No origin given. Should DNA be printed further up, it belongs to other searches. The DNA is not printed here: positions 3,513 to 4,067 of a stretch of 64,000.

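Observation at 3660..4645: Lower-GC islet with a single-domain RelA/SpoT (toxSAS-like) gene coupled to an 85-aa acidic ORF: candidate toxin-antitoxin or defence module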

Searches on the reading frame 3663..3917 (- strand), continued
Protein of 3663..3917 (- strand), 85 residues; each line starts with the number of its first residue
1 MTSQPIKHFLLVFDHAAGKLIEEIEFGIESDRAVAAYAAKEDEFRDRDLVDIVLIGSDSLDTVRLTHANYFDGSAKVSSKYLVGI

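Call 55: find_encoding_contigs(protein=P0060, flank=8000, max_places=2)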
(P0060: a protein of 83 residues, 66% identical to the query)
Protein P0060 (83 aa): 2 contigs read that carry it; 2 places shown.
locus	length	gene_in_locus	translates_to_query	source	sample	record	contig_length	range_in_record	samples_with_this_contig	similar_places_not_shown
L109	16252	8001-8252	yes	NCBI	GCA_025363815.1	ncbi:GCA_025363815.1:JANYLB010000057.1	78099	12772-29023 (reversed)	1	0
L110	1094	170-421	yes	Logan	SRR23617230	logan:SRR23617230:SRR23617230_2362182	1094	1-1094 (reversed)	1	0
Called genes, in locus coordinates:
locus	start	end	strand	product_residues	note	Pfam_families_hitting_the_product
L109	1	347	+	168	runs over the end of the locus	PF04115:Ureidogly_lyase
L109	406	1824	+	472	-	PF01266:DAO (weak), PF01494:FAD_binding_3 (faint), PF04820:Trp_halogenase (faint), PF07992:Pyr_redox_2 (faint)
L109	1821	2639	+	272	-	PF00561:Abhydrolase_1, PF12146:Hydrolase_4, PF12697:Abhydrolase_6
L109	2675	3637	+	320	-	-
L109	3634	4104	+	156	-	PF06271:RDD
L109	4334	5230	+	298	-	PF21863:HTH_67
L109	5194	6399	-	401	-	PF00877:NLPC_P60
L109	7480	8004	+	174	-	PF04607:RelA_SpoT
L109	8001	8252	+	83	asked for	-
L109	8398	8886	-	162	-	PF10604:Polyketide_cyc2 (weak)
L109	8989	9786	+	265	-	PF03466:LysR_substrate (faint), PF01547:SBP_bac_1, PF13531:SBP_bac_11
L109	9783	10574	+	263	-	PF00528:BPD_transp_1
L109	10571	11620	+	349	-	PF00005:ABC_tran, PF08402:TOBE_2 (weak), PF03459:TOBE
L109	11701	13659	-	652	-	PF00743:FMO-like, PF01266:DAO (faint), PF07992:Pyr_redox_2, PF13450:NAD_binding_8, PF13738:Pyr_redox_3, PF13434:Lys_Orn_oxgnase (weak)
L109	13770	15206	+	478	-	PF01266:DAO (weak), PF07992:Pyr_redox_2 (faint)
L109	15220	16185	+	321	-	PF00561:Abhydrolase_1, PF12146:Hydrolase_4, PF12697:Abhydrolase_6, PF03096:Ndr (faint)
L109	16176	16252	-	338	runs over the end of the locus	PF01408:GFO_IDH_MocA, PF02894:GFO_IDH_MocA_C (weak), PF22725:GFO_IDH_MocA_C3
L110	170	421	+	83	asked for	-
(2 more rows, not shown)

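Call 56: find_encoding_contigs(protein=P0017, flank=8000, max_places=1)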
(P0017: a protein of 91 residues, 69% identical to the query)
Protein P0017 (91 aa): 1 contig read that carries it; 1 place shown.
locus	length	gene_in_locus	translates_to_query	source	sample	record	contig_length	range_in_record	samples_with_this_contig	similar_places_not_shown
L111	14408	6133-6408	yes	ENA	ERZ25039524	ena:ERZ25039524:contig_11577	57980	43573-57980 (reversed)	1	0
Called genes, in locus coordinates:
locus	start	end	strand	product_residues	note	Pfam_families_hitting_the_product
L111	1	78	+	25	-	?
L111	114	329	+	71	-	PF02410:RsfS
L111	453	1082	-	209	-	-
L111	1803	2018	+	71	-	-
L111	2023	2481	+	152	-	-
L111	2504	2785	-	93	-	-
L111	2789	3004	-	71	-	-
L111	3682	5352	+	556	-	PF04909:Amidohydro_2 (weak)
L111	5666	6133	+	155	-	PF04607:RelA_SpoT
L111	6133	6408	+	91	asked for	-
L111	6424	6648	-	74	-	-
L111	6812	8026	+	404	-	PF00909:Ammonium_transp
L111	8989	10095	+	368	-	-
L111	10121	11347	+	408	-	PF03435:Sacchrp_dh_NADP, PF16653:Sacchrp_dh_C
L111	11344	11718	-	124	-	PF01850:PIN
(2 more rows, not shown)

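Call 57: find_encoding_contigs(protein=P0032, flank=8000, max_places=1)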
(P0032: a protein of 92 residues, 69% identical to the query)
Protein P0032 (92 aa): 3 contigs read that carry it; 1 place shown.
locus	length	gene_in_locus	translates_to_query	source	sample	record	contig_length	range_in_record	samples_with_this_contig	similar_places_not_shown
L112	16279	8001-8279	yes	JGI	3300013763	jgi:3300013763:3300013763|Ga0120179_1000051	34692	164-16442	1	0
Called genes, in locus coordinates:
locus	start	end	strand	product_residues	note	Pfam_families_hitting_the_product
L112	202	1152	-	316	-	PF00795:CN_hydrolase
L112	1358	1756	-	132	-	PF00027:cNMP_binding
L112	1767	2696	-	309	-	PF02899:Phage_int_SAM_1, PF13495:Phage_int_SAM_4 (faint), PF00589:Phage_integrase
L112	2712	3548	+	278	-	PF03982:DAGAT, PF01553:Acyltransferase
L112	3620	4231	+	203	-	-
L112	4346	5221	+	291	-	PF01520:Amidase_3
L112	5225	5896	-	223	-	PF06037:DUF922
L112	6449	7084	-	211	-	-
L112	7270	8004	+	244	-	PF04607:RelA_SpoT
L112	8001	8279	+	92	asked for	-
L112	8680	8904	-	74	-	-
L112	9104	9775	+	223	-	-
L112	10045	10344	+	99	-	-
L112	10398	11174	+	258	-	PF09844:DUF2071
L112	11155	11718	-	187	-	PF03473:MOSC (faint)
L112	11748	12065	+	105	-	PF04237:YjbR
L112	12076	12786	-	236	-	PF13489:Methyltransf_23, PF08242:Methyltransf_12 (weak)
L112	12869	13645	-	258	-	PF00583:Acetyltransf_1 (weak), PF13673:Acetyltransf_10 (weak), PF08445:FR47 (weak)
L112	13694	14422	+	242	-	PF01209:Ubie_methyltran, PF02353:CMAS (weak), PF13489:Methyltransf_23, PF13649:Methyltransf_25, PF13847:Methyltransf_31, PF08241:Methyltransf_11, PF08242:Methyltransf_12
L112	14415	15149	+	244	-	-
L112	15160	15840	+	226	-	PF03006:HlyIII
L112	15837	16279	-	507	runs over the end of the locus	PF01039:Carboxyl_trans, PF03255:ACCA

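Call 66: search_protein_families(library=pfam, proteins=[L021:6906-7208:+, L021:9242-9634:+, L021:9573-10190:+, L023:1320-1958:+, L023:1971-3857:-, L023:4003-4947:-], max_evalue=0.01)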
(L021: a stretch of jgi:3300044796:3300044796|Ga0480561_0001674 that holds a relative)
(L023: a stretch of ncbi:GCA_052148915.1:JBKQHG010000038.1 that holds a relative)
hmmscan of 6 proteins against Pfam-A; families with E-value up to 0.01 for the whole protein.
L021:6906-7208:+ (101 aa): 0 families

L021:9242-9634:+ (131 aa): 0 families

L021:9573-10190:+ (206 aa): 0 families

L023:1320-1958:+ (213 aa): 0 families

L023:1971-3857:- (629 aa): 1 family
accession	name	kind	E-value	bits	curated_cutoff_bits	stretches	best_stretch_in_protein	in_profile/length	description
PF01867.21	Cas_Cas1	-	3e-34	118.9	22.3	1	98-336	40-267/283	CRISPR associated protein Cas1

L023:4003-4947:- (315 aa): 0 families
